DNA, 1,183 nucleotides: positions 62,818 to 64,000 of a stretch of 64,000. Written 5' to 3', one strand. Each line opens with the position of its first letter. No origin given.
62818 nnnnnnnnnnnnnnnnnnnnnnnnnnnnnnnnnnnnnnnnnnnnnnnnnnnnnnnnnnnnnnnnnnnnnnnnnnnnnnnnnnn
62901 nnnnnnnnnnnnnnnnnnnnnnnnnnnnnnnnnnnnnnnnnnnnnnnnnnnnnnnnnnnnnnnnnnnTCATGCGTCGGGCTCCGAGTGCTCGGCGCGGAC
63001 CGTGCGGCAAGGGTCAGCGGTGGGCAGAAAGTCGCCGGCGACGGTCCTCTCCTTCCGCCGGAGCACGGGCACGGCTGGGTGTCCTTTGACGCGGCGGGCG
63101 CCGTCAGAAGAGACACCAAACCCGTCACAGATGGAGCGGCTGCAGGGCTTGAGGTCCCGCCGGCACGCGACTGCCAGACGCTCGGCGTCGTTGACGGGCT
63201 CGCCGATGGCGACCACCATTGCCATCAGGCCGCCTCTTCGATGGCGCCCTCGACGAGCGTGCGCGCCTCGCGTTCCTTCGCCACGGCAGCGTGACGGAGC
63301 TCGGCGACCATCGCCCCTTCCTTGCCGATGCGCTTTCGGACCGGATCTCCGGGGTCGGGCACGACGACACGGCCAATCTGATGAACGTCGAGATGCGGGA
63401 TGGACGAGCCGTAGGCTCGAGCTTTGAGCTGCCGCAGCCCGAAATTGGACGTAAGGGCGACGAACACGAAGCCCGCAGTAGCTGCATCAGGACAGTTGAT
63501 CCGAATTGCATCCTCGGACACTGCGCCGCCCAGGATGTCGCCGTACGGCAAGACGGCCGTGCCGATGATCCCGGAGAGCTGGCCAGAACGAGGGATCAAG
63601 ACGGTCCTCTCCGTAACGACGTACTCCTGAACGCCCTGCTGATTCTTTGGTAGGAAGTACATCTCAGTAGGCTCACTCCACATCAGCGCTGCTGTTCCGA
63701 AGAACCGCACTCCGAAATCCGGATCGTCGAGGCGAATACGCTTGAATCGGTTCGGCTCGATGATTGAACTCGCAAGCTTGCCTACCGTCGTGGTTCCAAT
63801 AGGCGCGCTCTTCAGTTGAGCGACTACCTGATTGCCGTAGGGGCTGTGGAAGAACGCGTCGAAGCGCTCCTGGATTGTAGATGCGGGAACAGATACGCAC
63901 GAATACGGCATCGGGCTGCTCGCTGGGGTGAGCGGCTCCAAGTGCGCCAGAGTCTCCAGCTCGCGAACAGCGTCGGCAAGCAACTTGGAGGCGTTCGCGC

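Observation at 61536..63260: Tandem HsdS-like cassettes with a duplicated S-C-terminus/NERD-N-terminus junction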

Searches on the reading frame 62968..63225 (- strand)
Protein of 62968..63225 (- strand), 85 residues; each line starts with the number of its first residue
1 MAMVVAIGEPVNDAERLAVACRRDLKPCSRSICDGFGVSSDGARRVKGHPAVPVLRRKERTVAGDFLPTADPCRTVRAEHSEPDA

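Call 8: search_protein_families(library=pfam, proteins=[window:62971-63225:-], max_evalue=0.01)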
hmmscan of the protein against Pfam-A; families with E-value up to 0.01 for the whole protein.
window:62971-63225:- (85 aa): 0 families

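Call 9: search_protein_families(library=padloc, proteins=[window:62971-63225:-], max_evalue=0.01)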
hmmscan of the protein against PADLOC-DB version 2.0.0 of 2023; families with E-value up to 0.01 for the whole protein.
window:62971-63225:- (85 aa): 0 families

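Call 10: search_protein_families(library=ncbifam, proteins=[window:62971-63225:-], max_evalue=0.01)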
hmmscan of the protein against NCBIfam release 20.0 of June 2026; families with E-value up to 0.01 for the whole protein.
window:62971-63225:- (85 aa): 0 families

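Call 39: find_encoding_contigs(protein=window:62968-63225:-, flank=10000, max_places=5)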
Protein window:62968-63225:- (85 aa): 1 contig read that carries it; 1 place shown.
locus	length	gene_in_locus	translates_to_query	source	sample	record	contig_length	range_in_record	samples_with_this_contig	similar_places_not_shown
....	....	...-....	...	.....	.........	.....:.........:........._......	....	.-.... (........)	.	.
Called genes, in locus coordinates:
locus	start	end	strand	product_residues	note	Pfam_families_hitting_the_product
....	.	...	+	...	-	?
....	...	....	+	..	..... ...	-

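Call 66: list_cluster_members(proteins=[P0235, window:62971-63225:-, window:57390-61583:-])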
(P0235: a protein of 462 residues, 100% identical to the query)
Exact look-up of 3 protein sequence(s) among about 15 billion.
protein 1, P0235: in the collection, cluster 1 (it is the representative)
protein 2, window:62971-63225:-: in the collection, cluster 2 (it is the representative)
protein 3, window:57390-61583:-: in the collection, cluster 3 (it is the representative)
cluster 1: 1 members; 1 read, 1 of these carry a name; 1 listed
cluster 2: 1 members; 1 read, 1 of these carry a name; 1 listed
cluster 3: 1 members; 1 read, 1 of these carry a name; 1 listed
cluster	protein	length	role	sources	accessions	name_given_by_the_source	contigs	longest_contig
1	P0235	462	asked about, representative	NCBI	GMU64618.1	MAG: hypothetical protein AMXMBFR36_08920 [Acidobacteriota bacterium]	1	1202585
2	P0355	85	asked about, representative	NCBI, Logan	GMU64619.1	MAG: hypothetical protein AMXMBFR36_08930 [Acidobacteriota bacterium]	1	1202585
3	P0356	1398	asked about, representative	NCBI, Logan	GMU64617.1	MAG: hypothetical protein AMXMBFR36_08910 [Acidobacteriota bacterium]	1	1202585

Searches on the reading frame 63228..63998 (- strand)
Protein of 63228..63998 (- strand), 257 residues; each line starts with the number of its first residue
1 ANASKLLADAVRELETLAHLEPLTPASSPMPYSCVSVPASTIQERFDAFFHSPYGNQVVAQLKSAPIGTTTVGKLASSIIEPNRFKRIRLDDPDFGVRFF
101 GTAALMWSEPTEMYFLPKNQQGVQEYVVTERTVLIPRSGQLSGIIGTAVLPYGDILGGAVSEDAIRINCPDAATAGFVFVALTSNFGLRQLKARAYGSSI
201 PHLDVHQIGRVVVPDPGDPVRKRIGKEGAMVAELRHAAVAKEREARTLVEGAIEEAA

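Call 8: search_protein_families(library=pfam, proteins=[window:63228-63998:-], max_evalue=0.01)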
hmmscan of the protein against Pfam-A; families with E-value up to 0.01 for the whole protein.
window:63228-63998:- (257 aa): 0 families

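Call 9: search_protein_families(library=padloc, proteins=[window:63228-63998:-], max_evalue=0.01)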
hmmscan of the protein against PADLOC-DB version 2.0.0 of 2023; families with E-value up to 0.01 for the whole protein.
window:63228-63998:- (257 aa): 12 families
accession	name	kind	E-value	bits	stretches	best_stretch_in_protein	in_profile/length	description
PDLC04137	mad5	-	1.1e-08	32.7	1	98-250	242-387/392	mads_5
PDLC03095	Specificity_I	-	3.4e-06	24.1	1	114-250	97-229/473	Type I specificity subunit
PDLC03072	Specificity_I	-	1.3e-05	22.5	1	114-216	287-388/448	Type I specificity subunit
PDLC03100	Specificity_I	-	0.0001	19.9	1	112-255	243-386/392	Type I specificity subunit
PDLC03108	Specificity_I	-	0.00023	18.6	1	141-225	315-399/452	Type I specificity subunit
PDLC03178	Specificity_I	-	0.00052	17.5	1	124-217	72-158/411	Type I specificity subunit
PDLC03105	Specificity_I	-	0.00055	17.5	1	119-222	292-392/448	Type I specificity subunit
PDLC03120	Specificity_I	-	0.00091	16.5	1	123-241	98-213/515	Type I specificity subunit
PDLC03086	Specificity_I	-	0.0014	15.7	1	120-226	63-168/458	Type I specificity subunit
PDLC03595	Specificity_II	-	0.0017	15.2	1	139-240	105-449/467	Type II specificity subunit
PDLC03179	Specificity_I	-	0.0019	15.2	1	110-225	440-552/589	Type I specificity subunit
PDLC03168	Specificity_I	-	0.0055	14.2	1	112-224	50-158/459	Type I specificity subunit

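Call 10: search_protein_families(library=ncbifam, proteins=[window:63228-63998:-], max_evalue=0.01)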
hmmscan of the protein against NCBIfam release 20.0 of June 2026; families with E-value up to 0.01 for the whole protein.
window:63228-63998:- (257 aa): 1 family
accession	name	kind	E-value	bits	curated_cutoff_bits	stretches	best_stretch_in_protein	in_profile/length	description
NF047740.1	antiphage_MADS5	equivalog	3.4e-50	171.2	400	1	2-254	207-461/461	methylation-associated defense system restriction endonuclease subunit S MAD5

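Call 73: search_protein_representatives(protein=window:63228-63998:-)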
Query: 257 residues. Proteins with E-value up to 0.001 (for the whole library): 840; up to 1e-10: 422; up to 1e-30: 47. The best 150 are listed.
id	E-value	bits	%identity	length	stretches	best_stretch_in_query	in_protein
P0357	5.8e-118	408.7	53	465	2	2-256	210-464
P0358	2.8e-95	334.4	49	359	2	6-256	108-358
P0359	2.9e-82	291.8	41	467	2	3-254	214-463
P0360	1.5e-80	286.2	42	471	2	3-254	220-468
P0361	3.7e-75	268.6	53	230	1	29-257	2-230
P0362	1.1e-73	263.8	43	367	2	4-255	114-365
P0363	7.5e-72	257.8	60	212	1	47-256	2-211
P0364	5.0e-69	248.5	36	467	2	3-255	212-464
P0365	5.9e-65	235.2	38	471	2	3-257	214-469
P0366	4.3e-64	232.3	38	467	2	3-255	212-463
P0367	1.9e-63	230.2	37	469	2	3-249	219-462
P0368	3.2e-58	213.1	37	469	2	1-255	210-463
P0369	1.7e-56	207.5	35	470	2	35-255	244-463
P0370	1.8e-51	191.0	36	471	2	40-255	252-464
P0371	7.9e-51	188.9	38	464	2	3-255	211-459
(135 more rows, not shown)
